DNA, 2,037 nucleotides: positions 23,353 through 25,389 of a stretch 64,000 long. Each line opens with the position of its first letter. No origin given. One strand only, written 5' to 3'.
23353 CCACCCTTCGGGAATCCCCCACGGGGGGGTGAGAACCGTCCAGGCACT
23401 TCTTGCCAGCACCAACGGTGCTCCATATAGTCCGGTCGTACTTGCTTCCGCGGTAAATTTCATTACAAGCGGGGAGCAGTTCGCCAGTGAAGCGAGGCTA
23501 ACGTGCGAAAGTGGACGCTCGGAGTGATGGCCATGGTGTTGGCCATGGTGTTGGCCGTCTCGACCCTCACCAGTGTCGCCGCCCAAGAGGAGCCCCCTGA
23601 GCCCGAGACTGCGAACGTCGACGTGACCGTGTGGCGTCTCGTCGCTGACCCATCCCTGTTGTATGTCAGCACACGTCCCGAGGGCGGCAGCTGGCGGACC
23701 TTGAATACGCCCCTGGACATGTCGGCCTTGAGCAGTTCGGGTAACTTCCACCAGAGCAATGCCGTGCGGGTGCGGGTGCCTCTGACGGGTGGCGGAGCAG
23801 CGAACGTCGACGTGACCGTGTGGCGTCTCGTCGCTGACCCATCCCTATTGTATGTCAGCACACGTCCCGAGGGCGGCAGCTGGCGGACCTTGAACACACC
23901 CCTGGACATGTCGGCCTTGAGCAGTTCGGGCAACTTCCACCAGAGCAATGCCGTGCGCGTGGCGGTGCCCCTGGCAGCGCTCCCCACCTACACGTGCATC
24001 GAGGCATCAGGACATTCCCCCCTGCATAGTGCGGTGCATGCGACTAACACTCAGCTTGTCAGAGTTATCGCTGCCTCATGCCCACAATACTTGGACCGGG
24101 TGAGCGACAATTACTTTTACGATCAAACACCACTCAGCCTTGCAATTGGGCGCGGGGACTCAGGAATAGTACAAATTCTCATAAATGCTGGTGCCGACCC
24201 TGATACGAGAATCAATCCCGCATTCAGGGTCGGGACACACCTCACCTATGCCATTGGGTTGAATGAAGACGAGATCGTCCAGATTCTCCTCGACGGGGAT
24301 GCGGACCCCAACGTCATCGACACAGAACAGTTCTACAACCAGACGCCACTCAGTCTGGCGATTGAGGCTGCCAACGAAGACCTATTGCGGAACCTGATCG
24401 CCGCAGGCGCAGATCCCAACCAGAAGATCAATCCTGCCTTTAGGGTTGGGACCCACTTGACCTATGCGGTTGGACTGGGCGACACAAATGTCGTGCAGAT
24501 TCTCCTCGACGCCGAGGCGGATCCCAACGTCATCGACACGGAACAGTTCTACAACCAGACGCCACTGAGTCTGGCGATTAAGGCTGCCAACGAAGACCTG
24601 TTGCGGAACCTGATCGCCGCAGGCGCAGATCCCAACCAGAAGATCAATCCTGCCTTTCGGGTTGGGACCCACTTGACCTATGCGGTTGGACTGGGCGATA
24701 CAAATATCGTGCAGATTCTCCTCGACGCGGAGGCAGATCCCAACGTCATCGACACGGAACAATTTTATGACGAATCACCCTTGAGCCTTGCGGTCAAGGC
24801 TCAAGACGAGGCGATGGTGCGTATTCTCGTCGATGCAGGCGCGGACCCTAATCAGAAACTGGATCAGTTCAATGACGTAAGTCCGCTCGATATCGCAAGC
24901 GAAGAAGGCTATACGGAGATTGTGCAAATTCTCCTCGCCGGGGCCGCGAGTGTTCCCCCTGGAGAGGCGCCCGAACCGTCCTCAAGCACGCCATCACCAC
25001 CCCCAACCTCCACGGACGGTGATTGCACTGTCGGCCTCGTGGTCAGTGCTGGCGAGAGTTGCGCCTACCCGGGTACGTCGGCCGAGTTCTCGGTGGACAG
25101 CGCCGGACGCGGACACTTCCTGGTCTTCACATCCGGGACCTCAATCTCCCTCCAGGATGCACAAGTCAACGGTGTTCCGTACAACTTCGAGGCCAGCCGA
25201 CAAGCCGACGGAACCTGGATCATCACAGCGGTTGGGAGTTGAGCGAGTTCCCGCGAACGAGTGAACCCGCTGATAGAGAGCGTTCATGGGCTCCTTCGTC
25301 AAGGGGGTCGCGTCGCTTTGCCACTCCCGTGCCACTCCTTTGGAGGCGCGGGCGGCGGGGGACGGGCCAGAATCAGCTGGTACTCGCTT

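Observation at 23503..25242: Secreted ankyrin-repeat protein with very recent internal tandem duplications, carried on the island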

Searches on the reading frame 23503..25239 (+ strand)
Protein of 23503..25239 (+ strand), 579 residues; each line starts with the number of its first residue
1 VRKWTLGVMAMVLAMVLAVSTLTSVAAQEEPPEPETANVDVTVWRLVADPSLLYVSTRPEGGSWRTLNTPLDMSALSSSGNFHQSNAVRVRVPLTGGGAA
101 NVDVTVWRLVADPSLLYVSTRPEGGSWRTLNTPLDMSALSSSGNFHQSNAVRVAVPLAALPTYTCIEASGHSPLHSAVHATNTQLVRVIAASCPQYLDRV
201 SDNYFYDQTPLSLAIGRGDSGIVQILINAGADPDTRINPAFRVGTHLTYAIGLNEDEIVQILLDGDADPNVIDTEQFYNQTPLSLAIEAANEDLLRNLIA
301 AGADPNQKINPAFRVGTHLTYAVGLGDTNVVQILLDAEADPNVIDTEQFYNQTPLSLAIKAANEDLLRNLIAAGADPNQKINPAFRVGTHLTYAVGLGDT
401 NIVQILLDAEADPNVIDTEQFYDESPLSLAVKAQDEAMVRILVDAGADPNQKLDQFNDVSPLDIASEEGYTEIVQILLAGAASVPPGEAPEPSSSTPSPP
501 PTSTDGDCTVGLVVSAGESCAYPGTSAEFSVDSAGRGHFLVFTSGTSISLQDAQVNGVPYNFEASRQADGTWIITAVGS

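Call 6: search_protein_families(library=pfam, proteins=[window:23503-25239:+], max_evalue=1)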
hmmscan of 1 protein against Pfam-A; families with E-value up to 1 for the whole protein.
window:23503-25239:+ (579 aa): 9 families
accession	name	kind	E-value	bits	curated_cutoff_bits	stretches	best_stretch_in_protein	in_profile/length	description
PF00023.36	Ank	-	3.6e-41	137.3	21.1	8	207-236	2-31/33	Ankyrin repeat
PF12796.13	Ank_2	-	1.4e-39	134.9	27.3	4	391-480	1-83/90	Ankyrin repeats (3 copies)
PF13606.12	Ank_3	-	5e-31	103.3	22.3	4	278-306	1-29/30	Ankyrin repeat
PF13857.12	Ank_5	-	4.4e-24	84.7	27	4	202-235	11-44/56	Ankyrin repeats (many copies)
PF13637.12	Ank_4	-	9.6e-15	54.8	22.7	1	430-478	4-50/50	Ankyrin repeats (many copies)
PF24521.3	Ank_KRIT1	-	2.9e-11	43.7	80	3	327-434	30-129/149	KRIT1 ankyrin-repeats domain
PF10971.13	DUF2773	-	0.00021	21.8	25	0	38-61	31-54/81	Protein of unknown function (DUF2773)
PF21799.2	MurD-like_N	-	0.0093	16.7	27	0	322-348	5-33/88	Mur ligase MurD-like, N-terminal domain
PF03523.18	Macscav_rec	-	0.15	12.4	25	0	266-279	10-23/49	Macrophage scavenger receptor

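Call 7: search_protein_families(library=ncbifam, proteins=[window:23503-25239:+], max_evalue=1)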
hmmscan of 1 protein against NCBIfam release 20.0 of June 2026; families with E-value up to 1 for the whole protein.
window:23503-25239:+ (579 aa): 16 families
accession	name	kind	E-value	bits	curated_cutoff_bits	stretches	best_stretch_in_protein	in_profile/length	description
NF043029.1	T4SS_AnkY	equivalog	1e-23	83.6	600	7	389-474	460-540/543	Dot/Icm T4SS effector AnkY/LegA9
NF043028.1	T4SS_AnkX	equivalog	8.7e-15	53.9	1400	2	319-452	552-681/938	Dot/Icm T4SS effector AnkN/AnkX/LegA8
NF043023.1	T4SS_AnkH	equivalog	2.8e-13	49.4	600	4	348-451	29-126/467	Dot/Icm T4SS effector AnkH/LegA3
NF043022.1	T4SS_AnkG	equivalog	1.1e-12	47.5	500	3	390-479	299-386/455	Dot/Icm T4SS effector AnkG/AnkZ/LegA7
NF043021.1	T4SS_AnkF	equivalog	1.2e-12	47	1000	4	173-236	588-648/917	Dot/Icm T4SS effector AnkF/LegA14/Ceg31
TIGR00870.1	trp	subfamily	7.4e-12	44.1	498.75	2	195-232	119-156/747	transient-receptor-potential calcium channel protein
NF041931.2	MzaA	equivalog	7.5e-11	41.6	800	2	391-491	6-95/726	MZA anti-phage system associated sigma-70 family RNA polymerase sigma factor MzaA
NF043019.1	T4SS_AnkC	equivalog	0.01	14.7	450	0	272-339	120-191/459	Dot/Icm T4SS effector AnkC/LegA12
TIGR00233.1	trpS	equivalog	0.024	14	176.75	0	342-379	39-77/328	tryptophan--tRNA ligase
TIGR03067.1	Planc_TIGR03067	domain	0.051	13.8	40.15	0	315-347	36-68/107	TIGR03067 domain-containing protein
NF041360.1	GntF_guanitoxin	equivalog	0.063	12.4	60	0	240-276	217-253/273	guanitoxin biosynthesis pre-guanitoxin forming N-methyltransferase GntF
NF033207.2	midcut_by_XrtH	subfamily_domain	0.089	12.8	45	0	500-521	150-171/175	midcut-by-XrtH protein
NF047797.1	glminPNH3LysDgaE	equivalog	0.13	11.2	600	0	279-304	178-203/367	D-glucosaminate-6-phosphate ammonia lyase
NF038252.1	cable_major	equivalog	0.17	11.5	225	0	326-376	45-95/166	cable pilus major pilin CblA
NF043020.1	T4SS_AnkD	equivalog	0.25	10.2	500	0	424-455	82-113/426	Dot/Icm T4SS effector AnkD/LegA15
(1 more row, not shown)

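Call 9: find_encoding_contigs(protein=window:23503-25239:+, flank=10000, max_places=6)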
Protein window:23503-25239:+ (579 aa): no gene with exactly this product is on record in the collection.

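Call 11: find_homologous_proteins(query=window:23503-25239:+, max_evalue=0.00001)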
Query window:23503-25239:+ (579 aa): 5029 proteins with E <= 0.00001 among 8000 candidates; the best 120 are listed.
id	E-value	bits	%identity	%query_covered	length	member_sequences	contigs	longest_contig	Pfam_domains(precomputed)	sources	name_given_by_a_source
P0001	0.0e+0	1256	100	98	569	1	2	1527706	PF13606.13,PF13857.13,PF12796.14,PF00023.37,PF13637.13,PF24521.3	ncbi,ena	-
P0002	0.0e+0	1087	85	100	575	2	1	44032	PF13606.13,PF13857.13,PF12796.14,PF00023.37,PF13637.13,PF24521.3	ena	-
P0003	7.0e-294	994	69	83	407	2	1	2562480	PF13606.13,PF13857.13,PF12796.14,PF00023.37,PF13637.13,PF24521.3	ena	-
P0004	3.4e-287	972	76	100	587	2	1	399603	PF13606.13,PF13857.13,PF12796.14,PF00023.37,PF13637.13,PF24521.3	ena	-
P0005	2.4e-285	966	77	99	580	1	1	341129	PF13606.13,PF13857.13,PF12796.14,PF00023.37,PF13637.13,PF24521.3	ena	-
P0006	1.6e-283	960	76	100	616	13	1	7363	PF13606.13,PF13857.13,PF12796.14,PF00023.37,PF13637.13,PF24521.3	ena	-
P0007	4.6e-280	948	75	100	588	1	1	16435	PF13606.13,PF13857.13,PF12796.14,PF00023.37,PF13637.13,PF24521.3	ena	-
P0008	6.0e-280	948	75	100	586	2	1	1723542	PF13606.13,PF13857.13,PF12796.14,PF00023.37,PF13637.13,PF24521.3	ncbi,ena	-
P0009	1.6e-278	943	74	100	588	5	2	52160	PF13606.13,PF13857.13,PF12796.14,PF00023.37,PF13637.13,PF24521.3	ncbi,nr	ncbi:MAG: ankyrin repeat domain-containing protein [Chloroflexota bacterium]|nr:ankyrin repeat domai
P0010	2.0e-275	933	61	100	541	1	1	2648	PF13606.13,PF13857.13,PF12796.14,PF00023.37,PF13637.13,PF24521.3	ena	-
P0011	2.3e-274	929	72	100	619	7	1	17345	PF13606.13,PF13857.13,PF12796.14,PF00023.37,PF13637.13,PF24521.3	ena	-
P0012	2.9e-274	929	72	100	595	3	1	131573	PF13606.13,PF13857.13,PF12796.14,PF00023.37,PF13637.13,PF24521.3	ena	-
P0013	3.4e-265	899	72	100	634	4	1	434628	PF13606.13,PF13857.13,PF12796.14,PF00023.37,PF13637.13,PF24521.3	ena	-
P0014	6.5e-263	891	70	90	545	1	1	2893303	PF13606.13,PF13857.13,PF12796.14,PF00023.37,PF13637.13,PF24521.3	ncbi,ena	-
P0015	2.1e-219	748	75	78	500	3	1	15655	PF13606.13,PF13857.13,PF12796.14,PF00023.37,PF13637.13,PF24521.3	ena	-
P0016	2.6e-209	715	79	71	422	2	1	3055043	PF13606.13,PF13857.13,PF12796.14,PF00023.37,PF13637.13,PF24521.3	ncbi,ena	-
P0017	1.3e-200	686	74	72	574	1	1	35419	PF13606.13,PF13857.13,PF12796.14,PF00023.37,PF13637.13,PF24521.3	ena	-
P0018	3.3e-185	635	70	72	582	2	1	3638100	PF13606.13,PF13857.13,PF12796.14,PF00023.37,PF13637.13,PF24521.3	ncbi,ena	-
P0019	2.1e-182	626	70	72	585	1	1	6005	PF13606.13,PF13857.13,PF12796.14,PF00023.37,PF13637.13,PF24521.3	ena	-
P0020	2.8e-175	602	68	72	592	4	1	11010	PF13606.13,PF13857.13,PF12796.14,PF00023.37,PF13637.13,PF24521.3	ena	-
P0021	7.1e-173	594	67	72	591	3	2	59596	PF13606.13,PF13857.13,PF12796.14,PF00023.37,PF13637.13,PF24521.3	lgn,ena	-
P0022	2.5e-171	589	59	53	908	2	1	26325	PF13606.13,PF13857.13,PF12796.14,PF00023.37,PF13637.13,PF24521.3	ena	-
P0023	8.1e-140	485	72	55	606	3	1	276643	PF13240.12,PF13606.13,PF13857.13,PF24463.2,PF12796.14,PF00023.37,PF13637.13,PF24521.3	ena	-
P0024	7.5e-139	482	72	53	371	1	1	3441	PF13606.13,PF13857.13,PF12796.14,PF00023.37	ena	-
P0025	7.7e-94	333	80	25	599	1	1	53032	PF23598.2,PF13516.13,PF26769.1,PF00560.40,PF12799.14,PF13855.13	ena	-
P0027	1.8e-73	266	32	57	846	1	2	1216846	PF13653.13,PF13606.13,PF13857.13,PF28177.1,PF12796.14,PF00023.37,PF13637.13,PF24521.3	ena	-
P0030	2.9e-65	239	53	42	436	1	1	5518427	PF13606.13,PF13857.13,PF12796.14,PF00023.37,PF13637.13,PF24521.3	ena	-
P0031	6.1e-65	238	72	29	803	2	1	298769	PF13620.13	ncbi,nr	ncbi:MAG: hypothetical protein OXH07_07130 [Chloroflexi bacterium]|nr:hypothetical protein [Chlorofl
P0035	3.6e-62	229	37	55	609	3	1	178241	PF13606.13,PF13857.13,PF23745.2,PF12796.14,PF00023.37,PF13637.13,PF24521.3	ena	-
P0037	1.5e-59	220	67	23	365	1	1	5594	PF13606.13,PF13857.13,PF12796.14,PF00023.37,PF13637.13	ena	-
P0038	5.2e-59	218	69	26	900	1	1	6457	PF13402.13,PF27016.1,PF17291.8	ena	-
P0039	6.6e-58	215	36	54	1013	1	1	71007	PF13606.13,PF13857.13,PF28177.1,PF23745.2,PF12796.14,PF00023.37,PF13637.13,PF09722.16,PF24521.3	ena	-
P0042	7.3e-57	211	75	22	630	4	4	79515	PF13365.13,PF00089.33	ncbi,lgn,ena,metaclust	metaclust:\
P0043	1.4e-56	210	34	60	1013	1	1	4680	PF13606.13,PF13857.13,PF28177.1,PF23745.2,PF12796.14,PF00023.37,PF13637.13,PF09722.16,PF24521.3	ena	-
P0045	3.1e-56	209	42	55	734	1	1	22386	PF23598.2,PF13606.13,PF13857.13,PF00560.40,PF12796.14,PF12799.14,PF00023.37,PF13637.13,PF13855.13,PF23211.1,PF24521.3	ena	-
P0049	3.4e-55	206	35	60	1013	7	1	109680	PF13606.13,PF13857.13,PF28177.1,PF23745.2,PF12796.14,PF00023.37,PF13637.13,PF24521.3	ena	-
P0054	2.1e-54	203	51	29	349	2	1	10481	PF13606.13,PF13857.13,PF28177.1,PF12796.14,PF00023.37,PF13637.13,PF24521.3,PF01471.24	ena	-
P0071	2.4e-52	196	35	57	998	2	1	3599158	PF24575.2,PF13606.13,PF13857.13,PF28177.1,PF23745.2,PF12796.14,PF00023.37,PF13637.13,PF24521.3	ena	-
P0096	2.7e-49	186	61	27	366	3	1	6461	PF05901.17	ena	-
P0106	7.7e-48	182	34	53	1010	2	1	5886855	PF13606.13,PF13857.13,PF28177.1,PF23745.2,PF12796.14,PF00023.37,PF13637.13,PF24521.3,PF25508.2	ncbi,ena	-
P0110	1.9e-47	180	32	57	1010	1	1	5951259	PF13606.13,PF13857.13,PF28177.1,PF23745.2,PF12796.14,PF00023.37,PF13637.13,PF24521.3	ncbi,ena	-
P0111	2.1e-47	180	66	26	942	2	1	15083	-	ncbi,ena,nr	ncbi:MAG: M1 family metallopeptidase [Dehalococcoidia bacterium]|nr:M1 family metallopeptidase [Deha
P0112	2.5e-47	180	49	30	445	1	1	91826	PF13606.13,PF13857.13,PF12796.14,PF00023.37,PF13637.13,PF01471.24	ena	-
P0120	2.0e-46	177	38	59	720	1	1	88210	PF23598.2,PF13606.13,PF13857.13,PF00560.40,PF12796.14,PF12799.14,PF00023.37,PF13637.13,PF13855.13,PF23211.1,PF24521.3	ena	-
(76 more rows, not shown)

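Call 13: find_encoding_contigs(protein=P0001, flank=10000, max_places=4)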
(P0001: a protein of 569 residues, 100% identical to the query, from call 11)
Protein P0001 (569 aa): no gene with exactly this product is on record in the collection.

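Call 27: find_encoding_contigs(protein=P0003, flank=10000, max_places=3)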
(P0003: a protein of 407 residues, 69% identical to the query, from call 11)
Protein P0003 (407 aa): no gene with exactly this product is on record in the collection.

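Call 28: find_encoding_contigs(protein=P0002, flank=10000, max_places=3)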
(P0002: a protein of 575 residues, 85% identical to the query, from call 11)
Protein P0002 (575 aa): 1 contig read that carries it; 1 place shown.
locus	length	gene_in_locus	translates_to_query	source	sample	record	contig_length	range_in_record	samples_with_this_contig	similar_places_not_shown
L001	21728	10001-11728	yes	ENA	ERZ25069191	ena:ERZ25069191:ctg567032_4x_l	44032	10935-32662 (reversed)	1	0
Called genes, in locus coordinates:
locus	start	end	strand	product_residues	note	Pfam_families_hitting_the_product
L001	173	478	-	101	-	-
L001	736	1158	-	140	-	PF15919:HicB_lk_antitox (weak), PF15970:HicB-like_2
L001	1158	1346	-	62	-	PF07927:HicA_toxin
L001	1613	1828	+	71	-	PF12762:DDE_Tnp_IS1595 (weak)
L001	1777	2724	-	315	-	-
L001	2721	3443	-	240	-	-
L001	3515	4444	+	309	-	PF12760:Zn_ribbon_IS1595, PF12762:DDE_Tnp_IS1595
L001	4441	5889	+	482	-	PF01555:N6_N4_Mtase, PF09195:Endonuc-BglII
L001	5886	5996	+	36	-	-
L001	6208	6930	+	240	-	-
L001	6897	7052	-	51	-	-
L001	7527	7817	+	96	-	PF01381:HTH_3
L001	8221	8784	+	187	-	-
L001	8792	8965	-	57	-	-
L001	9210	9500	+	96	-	-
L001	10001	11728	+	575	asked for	PF00023:Ank (faint), PF13606:Ank_3 (faint), PF13637:Ank_4 (faint), PF13857:Ank_5 (faint), PF24521:Ank_KRIT1 (faint), PF12796:Ank_2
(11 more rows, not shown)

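Call 29: find_encoding_contigs(protein=P0008, flank=10000, max_places=3)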
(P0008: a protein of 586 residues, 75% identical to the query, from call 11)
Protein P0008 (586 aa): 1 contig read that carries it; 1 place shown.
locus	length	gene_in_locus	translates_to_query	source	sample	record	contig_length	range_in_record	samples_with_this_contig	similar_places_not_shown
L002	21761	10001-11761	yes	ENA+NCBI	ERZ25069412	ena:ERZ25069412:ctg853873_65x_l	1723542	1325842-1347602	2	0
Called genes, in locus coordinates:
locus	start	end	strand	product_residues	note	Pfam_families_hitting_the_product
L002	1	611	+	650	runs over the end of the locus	PF00662:Proton_antipo_N, PF00361:Proton_antipo_M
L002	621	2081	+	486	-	PF00361:Proton_antipo_M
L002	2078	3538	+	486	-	PF00361:Proton_antipo_M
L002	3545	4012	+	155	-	PF02130:YbeY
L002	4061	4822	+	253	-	PF00561:Abhydrolase_1, PF12146:Hydrolase_4, PF12697:Abhydrolase_6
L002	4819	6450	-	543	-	PF02776:TPP_enzyme_N, PF00205:TPP_enzyme_M, PF02775:TPP_enzyme_C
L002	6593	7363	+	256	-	PF03883:H2O2_YaaD, PF21818:DUF6884 (weak)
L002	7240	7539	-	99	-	-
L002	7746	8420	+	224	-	PF00072:Response_reg, PF00196:GerE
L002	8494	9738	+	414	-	PF07730:HisKA_3 (weak), PF02518:HATPase_c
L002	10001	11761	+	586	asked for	PF00023:Ank (faint), PF13606:Ank_3 (faint), PF13637:Ank_4 (faint), PF12796:Ank_2 (weak), PF13857:Ank_5 (faint), PF24521:Ank_KRIT1 (faint), PF12796:Ank_2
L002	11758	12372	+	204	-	-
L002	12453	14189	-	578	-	PF27448:Rph_4th, PF00391:PEP-utilizers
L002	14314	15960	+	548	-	PF06609:TRI12, PF07690:MFS_1, PF00083:Sugar_tr, PF07690:MFS_1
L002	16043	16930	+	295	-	PF00296:Bac_luciferase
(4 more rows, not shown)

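Call 41: search_protein_families(library=pfam, proteins=[P0017, P0025, P0042, P0111, P0031, P0038, P0096], max_evalue=0.1)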
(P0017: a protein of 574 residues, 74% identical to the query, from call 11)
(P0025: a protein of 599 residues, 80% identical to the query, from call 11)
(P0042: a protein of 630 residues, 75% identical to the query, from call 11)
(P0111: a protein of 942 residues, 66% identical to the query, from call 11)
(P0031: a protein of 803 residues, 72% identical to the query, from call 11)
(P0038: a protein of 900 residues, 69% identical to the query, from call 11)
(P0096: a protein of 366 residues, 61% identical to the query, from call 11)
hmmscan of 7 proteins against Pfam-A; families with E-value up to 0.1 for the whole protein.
P0017 (574 aa): 8 families
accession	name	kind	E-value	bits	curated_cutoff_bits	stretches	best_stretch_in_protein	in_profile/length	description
PF00023.36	Ank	-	5.8e-37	124.1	21.1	3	346-375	2-31/33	Ankyrin repeat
PF12796.13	Ank_2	-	2.1e-36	124.8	27.3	4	387-474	2-81/90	Ankyrin repeats (3 copies)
PF13606.12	Ank_3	-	1.9e-25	86.2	22.3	1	346-373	2-29/30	Ankyrin repeat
PF13857.12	Ank_5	-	3.3e-22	78.7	27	3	401-447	1-45/56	Ankyrin repeats (many copies)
PF13637.12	Ank_4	-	8.6e-19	67.6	22.7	1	425-473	4-50/50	Ankyrin repeats (many copies)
PF24521.3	Ank_KRIT1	-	1e-10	41.9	80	1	313-422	21-122/149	KRIT1 ankyrin-repeats domain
PF00077.25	RVP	-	0.0016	19.1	20.7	0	325-344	15-34/101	Retroviral aspartyl protease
PF00977.27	His_biosynth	-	0.086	12.7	23.6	0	310-351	72-113/228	Histidine biosynthesis protein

P0025 (599 aa): 9 families
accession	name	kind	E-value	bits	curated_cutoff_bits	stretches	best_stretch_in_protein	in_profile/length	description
PF00560.39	LRR_1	-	2.2e-44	140.2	20.6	8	246-268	1-23/23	Leucine Rich Repeat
PF23598.1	LRR_14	-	1.4e-39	136.3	40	3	361-472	43-150/353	Leucine-rich repeat region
PF13855.12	LRR_8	-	2.1e-28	98.3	27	5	246-305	2-61/61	Leucine rich repeat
PF12799.13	LRR_4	-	3.7e-25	87.8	27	8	222-258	2-36/44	Leucine Rich repeats (2 copies)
PF13516.12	LRR_6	-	1.4e-05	25.2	23.4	0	460-474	2-16/24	Leucine Rich repeat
PF07723.19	LRR_2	-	0.00019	22.4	20.9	0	246-260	1-15/26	Leucine Rich Repeat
PF14580.12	LRR_9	-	0.00047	20.2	30.5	0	316-376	63-124/175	Leucine-rich repeat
PF24758.1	LRR_At5g56370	-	0.0027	17.9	27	0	223-282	13-74/227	FBD-associated F-box protein At5g56370, LRR repeats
PF09267.15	Dict-STAT-coil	-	0.021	15.7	22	0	219-249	40-70/114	Dictyostelium STAT, coiled coil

P0042 (630 aa): 2 families
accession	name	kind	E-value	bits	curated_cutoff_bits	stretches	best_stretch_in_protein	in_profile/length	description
PF13365.12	Trypsin_2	-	2e-20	74.5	27.6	1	198-328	1-144/144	Trypsin-like peptidase domain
PF00089.32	Trypsin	-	9.4e-08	32.6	20.6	1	189-339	16-205/220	Trypsin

P0111 (942 aa): 0 families

P0031 (803 aa): 9 families
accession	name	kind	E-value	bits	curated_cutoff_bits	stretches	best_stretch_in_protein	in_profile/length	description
PF13620.12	CarboxypepD_reg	-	1.8e-06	28.7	32.3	1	681-741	2-57/82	Carboxypeptidase regulatory-like domain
PF25020.1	TTR_TEN1-4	-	0.00016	22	27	0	678-729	6-52/86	Teneurin TTR-like domain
PF02368.24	Big_2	-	0.00026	21.3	22.8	1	165-222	15-68/79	Bacterial Ig-like domain (group 2)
PF02369.22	Big_1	-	0.0023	18.4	34.9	0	680-741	20-81/93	Bacterial Ig-like domain (group 1)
PF12883.13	DUF3828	-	0.004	17.8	26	0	86-118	86-118/125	Protein of unknown function (DUF3828)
PF10670.15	DUF4198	-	0.0046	17.6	34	0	40-112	112-189/209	Domain of unknown function (DUF4198)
PF00775.27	Dioxygenase_C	-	0.062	13.2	27.3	0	680-737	31-89/182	Dioxygenase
PF10462.15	Peptidase_M66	-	0.072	12.5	20.6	0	383-403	192-212/306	Peptidase M66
PF24107.1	DUF7382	-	0.083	13.2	27.4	0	670-695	11-36/65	Domain of unknown function (DUF7382)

P0038 (900 aa): 2 families
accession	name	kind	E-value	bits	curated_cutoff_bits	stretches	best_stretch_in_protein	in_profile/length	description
PF13402.12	Peptidase_M60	-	3.3e-71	240.5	25.8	1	610-874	1-275/275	Peptidase M60, enhancin and enhancin-like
PF17291.7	M60-like_N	-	2e-24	86.1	23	1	504-608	3-105/106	N-terminal domain of M60-like peptidases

P0096 (366 aa): 3 families
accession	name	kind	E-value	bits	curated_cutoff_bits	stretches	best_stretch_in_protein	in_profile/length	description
PF05901.16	Excalibur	-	1e-05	26.2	22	1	322-365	1-36/36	Excalibur calcium-binding domain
PF07510.16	GmrSD_C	-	0.00047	20.5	23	1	202-254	45-99/138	GmrSD restriction endonucleases, C-terminal domain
PF03121.20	Herpes_UL52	-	0.074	13.4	21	0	78-107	26-54/75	Herpesviridae UL52/UL70 DNA primase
